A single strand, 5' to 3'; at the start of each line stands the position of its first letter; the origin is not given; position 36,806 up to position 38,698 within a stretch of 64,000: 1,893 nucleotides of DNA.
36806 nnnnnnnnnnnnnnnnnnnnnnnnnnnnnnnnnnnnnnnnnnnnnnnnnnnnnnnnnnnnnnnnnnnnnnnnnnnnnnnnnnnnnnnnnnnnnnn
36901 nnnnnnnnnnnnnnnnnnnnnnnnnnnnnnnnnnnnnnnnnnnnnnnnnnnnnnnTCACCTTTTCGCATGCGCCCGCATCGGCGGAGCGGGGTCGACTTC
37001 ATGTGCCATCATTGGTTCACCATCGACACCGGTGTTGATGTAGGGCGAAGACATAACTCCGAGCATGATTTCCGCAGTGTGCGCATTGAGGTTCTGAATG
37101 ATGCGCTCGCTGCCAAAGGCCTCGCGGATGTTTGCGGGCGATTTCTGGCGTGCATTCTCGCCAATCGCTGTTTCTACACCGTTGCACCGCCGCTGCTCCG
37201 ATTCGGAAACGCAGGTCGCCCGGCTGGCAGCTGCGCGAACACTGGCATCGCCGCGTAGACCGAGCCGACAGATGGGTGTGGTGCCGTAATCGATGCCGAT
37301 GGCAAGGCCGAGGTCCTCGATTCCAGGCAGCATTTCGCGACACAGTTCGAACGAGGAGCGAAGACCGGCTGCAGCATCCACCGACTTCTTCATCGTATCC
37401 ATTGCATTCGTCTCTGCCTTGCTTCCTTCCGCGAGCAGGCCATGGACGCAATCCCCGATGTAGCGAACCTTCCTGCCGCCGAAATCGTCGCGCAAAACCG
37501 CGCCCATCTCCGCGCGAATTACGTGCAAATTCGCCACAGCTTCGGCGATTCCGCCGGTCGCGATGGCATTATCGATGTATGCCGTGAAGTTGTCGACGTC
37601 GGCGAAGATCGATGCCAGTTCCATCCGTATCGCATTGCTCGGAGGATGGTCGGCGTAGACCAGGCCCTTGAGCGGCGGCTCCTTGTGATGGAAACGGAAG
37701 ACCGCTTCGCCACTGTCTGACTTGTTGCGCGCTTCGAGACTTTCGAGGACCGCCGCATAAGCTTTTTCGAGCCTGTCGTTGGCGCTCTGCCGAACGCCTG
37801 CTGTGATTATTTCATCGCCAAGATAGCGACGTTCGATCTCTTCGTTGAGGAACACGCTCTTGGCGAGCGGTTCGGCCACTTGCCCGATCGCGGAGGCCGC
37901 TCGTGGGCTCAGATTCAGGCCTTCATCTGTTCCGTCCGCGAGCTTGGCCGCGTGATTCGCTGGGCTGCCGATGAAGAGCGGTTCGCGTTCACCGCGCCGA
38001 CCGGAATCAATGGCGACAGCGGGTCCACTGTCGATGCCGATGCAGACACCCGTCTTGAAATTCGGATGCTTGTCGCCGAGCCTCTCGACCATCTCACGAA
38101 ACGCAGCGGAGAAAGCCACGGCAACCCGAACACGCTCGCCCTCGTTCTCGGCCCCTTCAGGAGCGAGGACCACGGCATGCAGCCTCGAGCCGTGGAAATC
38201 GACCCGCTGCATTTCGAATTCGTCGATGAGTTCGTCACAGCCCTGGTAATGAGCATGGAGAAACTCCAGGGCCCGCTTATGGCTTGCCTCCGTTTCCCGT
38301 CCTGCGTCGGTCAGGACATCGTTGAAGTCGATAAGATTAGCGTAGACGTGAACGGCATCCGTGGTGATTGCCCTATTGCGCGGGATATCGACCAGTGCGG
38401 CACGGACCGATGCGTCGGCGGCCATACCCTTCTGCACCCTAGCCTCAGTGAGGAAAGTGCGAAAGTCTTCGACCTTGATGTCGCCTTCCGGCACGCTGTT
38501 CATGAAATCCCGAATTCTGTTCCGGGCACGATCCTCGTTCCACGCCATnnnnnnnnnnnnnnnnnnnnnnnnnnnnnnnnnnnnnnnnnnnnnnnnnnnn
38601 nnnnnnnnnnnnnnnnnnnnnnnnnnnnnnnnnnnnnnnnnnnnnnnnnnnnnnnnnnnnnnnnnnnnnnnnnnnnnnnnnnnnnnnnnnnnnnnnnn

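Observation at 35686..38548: Non-canonical three-gene cyclase module: fused pseudo-heterodimeric double-CHD cyclase, unknown 257-aa protein and PycTM-like effector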

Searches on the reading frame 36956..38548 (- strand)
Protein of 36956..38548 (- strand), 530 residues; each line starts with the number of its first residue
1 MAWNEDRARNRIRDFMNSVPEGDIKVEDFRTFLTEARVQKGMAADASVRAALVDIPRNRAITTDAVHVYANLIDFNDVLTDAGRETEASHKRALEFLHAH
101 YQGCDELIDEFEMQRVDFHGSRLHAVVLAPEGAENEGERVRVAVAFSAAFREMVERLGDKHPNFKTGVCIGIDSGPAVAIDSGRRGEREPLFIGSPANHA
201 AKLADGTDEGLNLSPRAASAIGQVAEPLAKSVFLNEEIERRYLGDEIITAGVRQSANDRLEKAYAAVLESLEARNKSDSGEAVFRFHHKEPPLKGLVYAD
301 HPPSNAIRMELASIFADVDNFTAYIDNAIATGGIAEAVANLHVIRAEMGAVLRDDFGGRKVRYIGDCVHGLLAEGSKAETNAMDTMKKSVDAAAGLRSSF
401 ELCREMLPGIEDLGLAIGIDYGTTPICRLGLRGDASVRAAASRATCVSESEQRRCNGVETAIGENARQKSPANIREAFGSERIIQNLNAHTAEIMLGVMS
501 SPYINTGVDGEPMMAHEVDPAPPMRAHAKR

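Call 3: search_protein_families(library=pfam, proteins=[window:36956-38548:-], max_evalue=0.1)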
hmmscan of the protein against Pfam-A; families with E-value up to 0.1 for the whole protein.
window:36956-38548:- (530 aa): 1 family
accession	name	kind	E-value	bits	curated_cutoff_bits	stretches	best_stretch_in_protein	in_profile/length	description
PF00211.25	Guanylate_cyc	-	3e-08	33.9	21.9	1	83-204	21-137/183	Adenylate and Guanylate cyclase catalytic domain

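Call 4: search_protein_families(library=padloc, proteins=[window:36956-38548:-], max_evalue=0.1)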
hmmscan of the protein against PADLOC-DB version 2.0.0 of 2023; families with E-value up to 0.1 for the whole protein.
window:36956-38548:- (530 aa): 7 families
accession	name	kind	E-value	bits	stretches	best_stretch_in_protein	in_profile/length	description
PDLC00762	PycC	-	8.7e-186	616.7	1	1-529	3-506/508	Pycsar cyclase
PDLC02366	PycC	-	3e-172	571.9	1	1-509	1-468/486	-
PDLC00765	PycC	-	1.3e-55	187.3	1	1-481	1-423/477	Pycsar cyclase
PDLC02367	PycC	-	8e-16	56.1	2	57-207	36-177/226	-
PDLC00766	PycC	-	4.2e-13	47.3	1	57-208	36-181/232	Pycsar cyclase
PDLC02369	PycC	-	1.7e-08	32.3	1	98-209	74-178/248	-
PDLC02368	PycC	-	7.7e-07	26.9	2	113-210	88-185/234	-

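Call 6: search_solved_structures(query=window:36956-38548:-, max_evalue=1, show_alignments=3)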
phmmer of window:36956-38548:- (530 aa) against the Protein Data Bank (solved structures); distinct sequences matched with E-value up to 1: 8.
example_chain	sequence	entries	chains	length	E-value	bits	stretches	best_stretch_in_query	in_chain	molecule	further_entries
6yii_A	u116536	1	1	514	3.5e-74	253.4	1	50-492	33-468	Transcriptional regulator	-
9bcv_A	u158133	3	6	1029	0.061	15.2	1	10-211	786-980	Atrial natriuretic peptide receptor 1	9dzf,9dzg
9dzh_A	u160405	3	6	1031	0.061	15.2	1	10-211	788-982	Atrial natriuretic peptide receptor 1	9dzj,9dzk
9bcl_A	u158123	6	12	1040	0.062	15.1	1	10-211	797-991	Atrial natriuretic peptide receptor 1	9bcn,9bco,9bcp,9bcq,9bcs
1yk9_A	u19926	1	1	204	0.13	14.1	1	75-203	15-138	Adenylate cyclase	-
7r65_A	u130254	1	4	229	0.5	12.1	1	118-205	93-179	Adenylate/guanylate cyclase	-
4p2m_A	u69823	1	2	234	0.77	11.5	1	74-185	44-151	Adenylate cyclase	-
8odu_C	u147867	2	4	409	0.88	11.3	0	124-172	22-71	Protein GET2,Protein GET1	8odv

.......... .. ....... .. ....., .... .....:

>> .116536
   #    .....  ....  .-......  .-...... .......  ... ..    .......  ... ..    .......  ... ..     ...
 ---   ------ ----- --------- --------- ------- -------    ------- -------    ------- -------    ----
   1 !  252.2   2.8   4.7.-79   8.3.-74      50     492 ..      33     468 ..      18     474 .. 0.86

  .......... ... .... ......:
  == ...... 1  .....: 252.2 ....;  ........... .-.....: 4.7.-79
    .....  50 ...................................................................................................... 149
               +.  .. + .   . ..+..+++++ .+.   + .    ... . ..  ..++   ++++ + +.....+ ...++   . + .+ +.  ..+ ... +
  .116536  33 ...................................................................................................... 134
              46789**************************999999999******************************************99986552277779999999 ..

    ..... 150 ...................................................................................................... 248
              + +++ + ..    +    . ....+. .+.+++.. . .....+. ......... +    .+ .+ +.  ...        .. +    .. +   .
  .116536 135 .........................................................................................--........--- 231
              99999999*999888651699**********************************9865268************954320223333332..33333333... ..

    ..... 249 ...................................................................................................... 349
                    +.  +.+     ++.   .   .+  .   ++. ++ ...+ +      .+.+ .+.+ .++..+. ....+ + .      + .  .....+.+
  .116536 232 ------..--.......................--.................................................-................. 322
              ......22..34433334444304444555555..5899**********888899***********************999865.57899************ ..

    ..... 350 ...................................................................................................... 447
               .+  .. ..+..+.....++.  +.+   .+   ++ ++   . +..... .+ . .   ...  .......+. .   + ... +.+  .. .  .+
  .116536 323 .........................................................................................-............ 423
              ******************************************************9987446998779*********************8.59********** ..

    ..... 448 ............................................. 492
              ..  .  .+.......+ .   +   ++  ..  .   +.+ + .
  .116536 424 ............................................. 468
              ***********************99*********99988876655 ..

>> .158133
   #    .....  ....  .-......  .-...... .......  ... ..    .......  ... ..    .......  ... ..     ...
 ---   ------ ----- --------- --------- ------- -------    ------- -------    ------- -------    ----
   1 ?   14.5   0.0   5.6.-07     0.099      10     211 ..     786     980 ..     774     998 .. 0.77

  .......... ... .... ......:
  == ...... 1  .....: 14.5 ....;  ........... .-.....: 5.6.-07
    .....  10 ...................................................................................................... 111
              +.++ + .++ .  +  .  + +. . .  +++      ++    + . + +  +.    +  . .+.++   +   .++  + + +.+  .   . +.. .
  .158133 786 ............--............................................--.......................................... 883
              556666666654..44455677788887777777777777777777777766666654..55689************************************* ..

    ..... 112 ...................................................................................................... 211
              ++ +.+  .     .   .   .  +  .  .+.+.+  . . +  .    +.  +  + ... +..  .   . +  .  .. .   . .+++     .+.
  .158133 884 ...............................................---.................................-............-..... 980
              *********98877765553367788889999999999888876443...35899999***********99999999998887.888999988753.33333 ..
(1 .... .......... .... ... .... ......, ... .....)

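Call 18: find_homologous_proteins(query=window:36956-38548:-, max_evalue=0.00001)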
Query window:36956-38548:- (530 aa): 670 proteins with E <= 0.00001 among 8000 candidates; the best 120 are listed.
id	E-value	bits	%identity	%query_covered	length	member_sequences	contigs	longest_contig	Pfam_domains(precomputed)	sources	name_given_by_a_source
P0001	0.0e+0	1112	94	100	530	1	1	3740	PF00211.26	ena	-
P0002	0.0e+0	1112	94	100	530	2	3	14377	PF00211.26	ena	-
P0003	0.0e+0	1092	92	100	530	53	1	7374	PF00211.26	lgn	-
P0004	0.0e+0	1080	91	100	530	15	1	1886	PF00211.26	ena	-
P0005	0.0e+0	1079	91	100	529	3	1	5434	PF00211.26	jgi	jgi:hypothetical protein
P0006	0.0e+0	1073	90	100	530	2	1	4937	PF00211.26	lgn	-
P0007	0.0e+0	1072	90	100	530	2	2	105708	PF00211.26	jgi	jgi:hypothetical protein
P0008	0.0e+0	1064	90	100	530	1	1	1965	PF00211.26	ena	-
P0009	0.0e+0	1058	89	100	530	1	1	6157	PF00211.26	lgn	-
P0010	0.0e+0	1056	88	100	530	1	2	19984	PF00211.26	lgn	-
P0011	0.0e+0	1056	88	100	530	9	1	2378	PF00211.26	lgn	-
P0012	0.0e+0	1046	88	100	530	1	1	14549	PF00211.26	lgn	-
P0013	0.0e+0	1043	88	100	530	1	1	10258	PF00211.26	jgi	jgi:hypothetical protein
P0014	0.0e+0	1040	87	100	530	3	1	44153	PF00211.26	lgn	-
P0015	0.0e+0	1036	88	100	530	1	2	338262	PF00211.26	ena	-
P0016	0.0e+0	1024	86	100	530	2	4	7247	PF00211.26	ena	-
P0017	0.0e+0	1024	86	100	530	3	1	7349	PF00211.26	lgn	-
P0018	0.0e+0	1013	85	100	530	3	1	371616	PF00211.26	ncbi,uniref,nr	ncbi:adenylate/guanylate cyclase domain-containing protein [Oricola nitratireducens]|uniref:adenylat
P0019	0.0e+0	1010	84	100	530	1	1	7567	PF00211.26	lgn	-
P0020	8.3e-291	983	82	100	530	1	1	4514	PF00211.26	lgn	-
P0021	8.4e-286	966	82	100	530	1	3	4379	PF00211.26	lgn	-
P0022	3.5e-281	951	80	99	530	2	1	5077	PF00211.26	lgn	-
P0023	1.7e-280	949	80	100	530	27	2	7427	PF00211.26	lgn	-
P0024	4.5e-280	947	80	100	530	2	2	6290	PF00211.26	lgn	-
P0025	6.4e-275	931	79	100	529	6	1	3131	PF00211.26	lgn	-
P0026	1.2e-274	930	78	100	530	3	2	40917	PF00211.26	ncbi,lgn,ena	-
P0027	1.4e-273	926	79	99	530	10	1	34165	PF00211.26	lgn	-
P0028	1.8e-271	919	76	100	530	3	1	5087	PF00211.26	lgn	-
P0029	2.0e-271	919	77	100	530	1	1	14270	PF00211.26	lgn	-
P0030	4.0e-271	918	78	99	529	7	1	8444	PF00211.26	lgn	-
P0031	2.2e-270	916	77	100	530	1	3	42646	PF00211.26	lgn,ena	-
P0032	2.6e-269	912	76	99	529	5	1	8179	PF00211.26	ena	-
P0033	6.8e-269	911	77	100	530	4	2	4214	PF00211.26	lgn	-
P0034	8.1e-269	910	76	99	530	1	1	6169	PF00211.26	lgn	-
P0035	4.7e-268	908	77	100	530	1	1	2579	PF00211.26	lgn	-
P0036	3.0e-267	905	76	100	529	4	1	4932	PF00211.26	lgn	-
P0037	1.4e-266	903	75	100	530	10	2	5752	PF00211.26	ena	-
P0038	2.0e-266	902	76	100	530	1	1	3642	PF00211.26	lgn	-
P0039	7.3e-266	901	76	100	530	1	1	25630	PF00211.26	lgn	-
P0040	1.4e-265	900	76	100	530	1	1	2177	PF00211.26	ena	-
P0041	2.9e-265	899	75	100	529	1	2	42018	PF00211.26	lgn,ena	-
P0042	2.2e-264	896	76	100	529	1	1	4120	PF00211.26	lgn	-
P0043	4.3e-264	895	75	100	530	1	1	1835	PF00211.26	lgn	-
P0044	6.6e-264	894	76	100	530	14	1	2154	PF00211.26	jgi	jgi:hypothetical protein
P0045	6.7e-264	894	75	100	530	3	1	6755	PF00211.26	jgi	jgi:hypothetical protein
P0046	1.4e-263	893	76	99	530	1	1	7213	PF00211.26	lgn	-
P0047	2.4e-263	892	75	100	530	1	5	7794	PF00211.26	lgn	-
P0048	3.1e-261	885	74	100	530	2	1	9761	PF00211.26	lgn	-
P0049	3.6e-260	882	78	97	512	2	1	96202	PF00211.26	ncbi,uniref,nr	ncbi:adenylate/guanylate cyclase domain-containing protein [Brevundimonas abyssalis]|uniref:adenylat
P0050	1.6e-259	880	74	100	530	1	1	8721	PF00211.26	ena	-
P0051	3.7e-258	875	76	97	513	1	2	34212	PF00211.26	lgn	-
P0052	6.7e-246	835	71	100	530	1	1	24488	PF00211.26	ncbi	ncbi:MAG: adenylate/guanylate cyclase domain-containing protein [Croceibacterium sp.]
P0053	4.6e-242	822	69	100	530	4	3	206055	PF00211.26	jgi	jgi:class 3 adenylate cyclase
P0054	9.1e-235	798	68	100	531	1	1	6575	PF00211.26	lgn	-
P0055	1.7e-234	797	67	99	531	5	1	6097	PF00211.26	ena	-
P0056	3.8e-232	789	69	99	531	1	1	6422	PF00211.26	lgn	-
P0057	2.7e-231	787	69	99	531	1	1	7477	PF00211.26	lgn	-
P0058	7.9e-231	785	66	100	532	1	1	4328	PF00211.26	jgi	jgi:hypothetical protein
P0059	8.0e-231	785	66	100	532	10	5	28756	PF00211.26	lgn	-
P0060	1.5e-230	784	68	99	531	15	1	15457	PF00211.26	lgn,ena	-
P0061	4.0e-230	783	68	100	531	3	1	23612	PF00211.26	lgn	-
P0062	1.9e-229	780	69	100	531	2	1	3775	PF00211.26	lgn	-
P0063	3.6e-229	780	67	99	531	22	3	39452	PF00211.26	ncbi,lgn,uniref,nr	ncbi:adenylate/guanylate cyclase domain-containing protein [uncultured Agrobacterium sp.]|uniref:ade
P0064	5.3e-227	772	67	99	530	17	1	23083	PF00211.26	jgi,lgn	jgi:class 3 adenylate cyclase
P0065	1.2e-226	771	66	100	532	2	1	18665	PF00211.26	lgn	-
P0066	1.2e-224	765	67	100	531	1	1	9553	PF00211.26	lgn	-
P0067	1.2e-224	765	67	99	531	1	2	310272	PF00211.26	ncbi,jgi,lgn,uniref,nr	ncbi:adenylate/guanylate cyclase domain-containing protein [Sphingomonas sp. TX0522]|jgi:hypothetica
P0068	2.4e-224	764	65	100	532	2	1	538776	PF00211.26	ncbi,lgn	-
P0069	2.8e-212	724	63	100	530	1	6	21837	PF00211.26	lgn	-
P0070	6.0e-211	719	64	100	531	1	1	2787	PF00211.26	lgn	-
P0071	1.9e-210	718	63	100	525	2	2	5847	PF00211.26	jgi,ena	jgi:class 3 adenylate cyclase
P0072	3.9e-210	717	64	100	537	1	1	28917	PF00211.26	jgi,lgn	jgi:class 3 adenylate cyclase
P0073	1.2e-209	715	65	99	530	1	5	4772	PF00211.26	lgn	-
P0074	1.4e-209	715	64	99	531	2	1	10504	PF00211.26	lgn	-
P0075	6.0e-208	710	63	100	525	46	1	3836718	PF00211.26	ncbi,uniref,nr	ncbi:adenylate/guanylate cyclase domain-containing protein [Croceicoccus sp. Ery5]|uniref:adenylate/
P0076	6.4e-208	709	63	100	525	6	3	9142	PF00211.26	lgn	-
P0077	7.8e-208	709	62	100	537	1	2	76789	PF00211.26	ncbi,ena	-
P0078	1.8e-207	708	63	100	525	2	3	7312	PF00211.26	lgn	-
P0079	8.6e-207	706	62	100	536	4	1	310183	PF00211.26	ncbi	ncbi:class 3 adenylate cyclase [Sphingomonas sp. UYAg733]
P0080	4.3e-206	703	61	99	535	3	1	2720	PF00211.26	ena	-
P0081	2.0e-204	698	63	100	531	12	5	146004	PF00211.26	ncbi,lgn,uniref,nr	ncbi:adenylate/guanylate cyclase domain-containing protein [Sphingomonas sp. R1]|uniref:adenylate/gu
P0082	4.2e-204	697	62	100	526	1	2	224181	PF00211.26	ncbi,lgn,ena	-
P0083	1.9e-203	695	64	94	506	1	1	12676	PF00211.26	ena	-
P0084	4.4e-203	694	62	100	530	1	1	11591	PF00211.26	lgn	-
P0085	3.4e-201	687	61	100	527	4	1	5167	PF00211.26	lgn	-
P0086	4.9e-200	683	61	100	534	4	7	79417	PF00211.26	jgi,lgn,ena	-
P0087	1.1e-198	679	60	100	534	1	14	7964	PF00211.26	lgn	-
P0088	4.7e-195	667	59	100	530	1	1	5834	PF00211.26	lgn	-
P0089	6.7e-195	667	58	99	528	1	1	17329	PF00211.26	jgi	jgi:class 3 adenylate cyclase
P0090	2.9e-190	651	61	97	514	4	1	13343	PF00211.26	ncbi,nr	ncbi:adenylate/guanylate cyclase domain-containing protein [Novosphingobium lindaniclasticum]|nr:ade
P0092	9.2e-186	636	58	99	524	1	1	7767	PF00211.26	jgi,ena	-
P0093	2.3e-185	635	57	100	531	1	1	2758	PF00211.26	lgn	-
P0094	2.5e-183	628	56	100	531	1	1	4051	PF00211.26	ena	-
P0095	6.4e-183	627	58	100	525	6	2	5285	PF00211.26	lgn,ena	-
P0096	7.9e-182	623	57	98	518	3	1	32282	PF00211.26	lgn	-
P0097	3.1e-178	612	56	96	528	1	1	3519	PF00211.26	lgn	-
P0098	4.0e-176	605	57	100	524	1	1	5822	PF00211.26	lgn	-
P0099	2.6e-175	602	55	100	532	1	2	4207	PF00211.26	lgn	-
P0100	3.5e-175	602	56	100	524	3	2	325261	PF00211.26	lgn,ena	-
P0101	6.6e-175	601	54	100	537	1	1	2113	PF00211.26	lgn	-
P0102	2.0e-174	599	54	100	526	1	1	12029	PF00211.26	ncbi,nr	ncbi:MAG: adenylate/guanylate cyclase domain-containing protein [Pseudomonadota bacterium]|nr:adenyl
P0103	1.9e-173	596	64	82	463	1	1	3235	PF00211.26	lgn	-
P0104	4.0e-173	595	54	100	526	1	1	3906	PF00211.26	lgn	-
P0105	9.3e-173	594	56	98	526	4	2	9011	PF00211.26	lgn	-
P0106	2.9e-172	592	54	100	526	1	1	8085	PF00211.26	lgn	-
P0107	1.4e-171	590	54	100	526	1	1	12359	PF00211.26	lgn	-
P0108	2.5e-171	589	55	97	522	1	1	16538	PF00211.26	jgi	jgi:class 3 adenylate cyclase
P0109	1.9e-170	586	54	100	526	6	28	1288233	PF00211.26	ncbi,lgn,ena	-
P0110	4.1e-169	582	56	94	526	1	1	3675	PF00211.26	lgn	-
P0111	6.0e-169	581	61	84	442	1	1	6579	PF00211.26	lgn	-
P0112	3.6e-168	578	55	98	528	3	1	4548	PF00211.26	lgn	-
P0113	7.1e-168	577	54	97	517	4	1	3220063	PF00211.26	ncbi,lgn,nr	ncbi:MAG: adenylate/guanylate cyclase domain-containing protein [Candidatus Brevundimonas phytovoran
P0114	2.6e-167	576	54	100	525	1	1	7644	PF00211.26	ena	-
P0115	1.4e-164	567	53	97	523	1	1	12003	PF00211.26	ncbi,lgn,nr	ncbi:MAG: hypothetical protein JWL77_7143 [Chthonomonadaceae bacterium]|nr:hypothetical protein [Cht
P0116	1.6e-164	566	52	98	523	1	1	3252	PF00211.26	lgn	-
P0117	1.9e-164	566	54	94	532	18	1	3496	PF00211.26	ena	-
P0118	5.4e-163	561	53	100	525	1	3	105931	PF00211.26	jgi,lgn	jgi:class 3 adenylate cyclase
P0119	7.3e-163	561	53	98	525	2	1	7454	PF00211.26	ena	-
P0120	1.0e-162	560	52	100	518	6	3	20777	PF00211.26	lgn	-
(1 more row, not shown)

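Call 22: find_related_loci(query=A1, collection=genome_contigs, flank=6000)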
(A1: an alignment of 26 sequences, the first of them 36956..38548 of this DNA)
Query A1 (530 aa) in genome_contigs; peptide patterns used: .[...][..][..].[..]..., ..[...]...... (x = any residue, [..] = any of these).
180 stretches matched a pattern; 54 encode a relative of the query (tblastn E <= 1e-3); 52 distinct loci.
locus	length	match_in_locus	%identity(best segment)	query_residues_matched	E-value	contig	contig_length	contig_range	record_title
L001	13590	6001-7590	94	1-530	0e+0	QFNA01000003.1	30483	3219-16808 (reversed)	MAG: Citromicrobium sp. isolate S2_018_000_R3_115 S2_018_000_R3_scaffold_493, whole genome shotgun sequence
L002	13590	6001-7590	94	1-530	0e+0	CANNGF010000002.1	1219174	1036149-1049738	uncultured Erythrobacter sp. isolate 2B2-22.fasta genome assembly, contig: NODE_2, whole genome shotgun sequence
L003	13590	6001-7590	92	1-530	0e+0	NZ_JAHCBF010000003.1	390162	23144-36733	Croceicoccus gelatinilyticus strain 1NDH52 NODE_3_length_390162_cov_190.883287, whole genome shotgun sequence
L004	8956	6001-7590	92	1-530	0e+0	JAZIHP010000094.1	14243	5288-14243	MAG: Alphaproteobacteria bacterium isolate R2July2020-bin.35 R2July2020-bin.35_NODE_1171_length_142434.188864, whole gen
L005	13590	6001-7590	91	1-530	0e+0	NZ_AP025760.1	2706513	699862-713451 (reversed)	Qipengyuania nanhaisediminis strain IFOP_LL351 chromosome, complete genome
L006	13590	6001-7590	91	1-530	0e+0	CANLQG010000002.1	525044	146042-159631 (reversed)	uncultured Sphingomonadaceae bacterium isolate 937-G.fasta genome assembly, contig: NODE_2, whole genome shotgun sequenc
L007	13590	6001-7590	86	1-530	0e+0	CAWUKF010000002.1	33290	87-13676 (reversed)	MAG: uncultured Sphingomonadales bacterium isolate SRR17458625_concoct_31_1705322958 genome assembly, contig: ERZ2185403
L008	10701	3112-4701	78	1-530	0e+0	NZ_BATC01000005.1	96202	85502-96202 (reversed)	Brevundimonas abyssalis TAR-001, whole genome shotgun sequence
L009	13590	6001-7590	78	1-530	0e+0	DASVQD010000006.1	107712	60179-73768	MAG TPA_asm: Allosphingosinicella sp. isolate SMAG_U3197 k141_109911, whole genome shotgun sequence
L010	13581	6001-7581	80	1-527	0e+0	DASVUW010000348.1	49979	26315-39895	MAG TPA_asm: Allosphingosinicella sp. isolate SMAG_U3327 k141_372318, whole genome shotgun sequence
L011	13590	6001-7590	75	1-530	0e+0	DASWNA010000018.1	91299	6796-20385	MAG TPA_asm: Allosphingosinicella sp. isolate SMAG_U3401 k141_393835, whole genome shotgun sequence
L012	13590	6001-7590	76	1-530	0e+0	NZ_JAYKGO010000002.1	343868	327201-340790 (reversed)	Qipengyuania zhejiangensis strain Z2 contig2, whole genome shotgun sequence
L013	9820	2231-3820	85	1-530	0e+0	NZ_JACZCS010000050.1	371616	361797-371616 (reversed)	Oricola nitratireducens strain NBU1457 Scaffold7_2, whole genome shotgun sequence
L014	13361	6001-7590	74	1-530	0e+0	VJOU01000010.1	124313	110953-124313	Glycocaulis profundi strain ZYF765 scaffold_9, whole genome shotgun sequence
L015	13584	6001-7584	68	1-527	0e+0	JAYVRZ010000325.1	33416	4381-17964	MAG: Sphingomonas sp. isolate GL73_UP_concoct_156 GL73_UP_concoct_156_324, whole genome shotgun sequence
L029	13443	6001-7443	48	1-488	4e-140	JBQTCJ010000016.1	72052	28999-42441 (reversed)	Salinarimonas sp. NSM NODE_52_length_72052_cov_13.002875, whole genome shotgun sequence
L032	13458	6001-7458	47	1-479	2e-131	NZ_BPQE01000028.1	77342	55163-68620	Methylobacterium aerolatum strain DSM 19013 entry28, whole genome shotgun sequence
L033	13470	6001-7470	44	1-504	4e-127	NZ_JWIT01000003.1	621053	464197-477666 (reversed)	Agrobacterium arsenijevicii strain KFB 330 contig_3, whole genome shotgun sequence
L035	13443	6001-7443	45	1-496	2e-124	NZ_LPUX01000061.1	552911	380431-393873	Sinorhizobium glycinis strain CCBAU 23380 scaffold21, whole genome shotgun sequence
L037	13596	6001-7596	43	1-527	1e-133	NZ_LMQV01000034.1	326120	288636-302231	Methylobacterium sp. Leaf456 contig_4, whole genome shotgun sequence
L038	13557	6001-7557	43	1-529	2e-121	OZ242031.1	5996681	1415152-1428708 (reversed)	MAG: Candidatus Rariloculaceae bacterium isolate a5421204-da08-4551-a270-5214cadbb2a1 genome assembly, chromosome: 1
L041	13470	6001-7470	37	1-522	5e-98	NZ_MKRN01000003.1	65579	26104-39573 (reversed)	MAG: Nitrobacter sp. 62-13 SCNpilot_cont_300_bf_scaffold_1066, whole genome shotgun sequence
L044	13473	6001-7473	35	1-520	3e-91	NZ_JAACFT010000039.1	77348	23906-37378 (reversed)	Bradyrhizobium sp. CSA207 NODE_39_length_77348_cov_14.8202, whole genome shotgun sequence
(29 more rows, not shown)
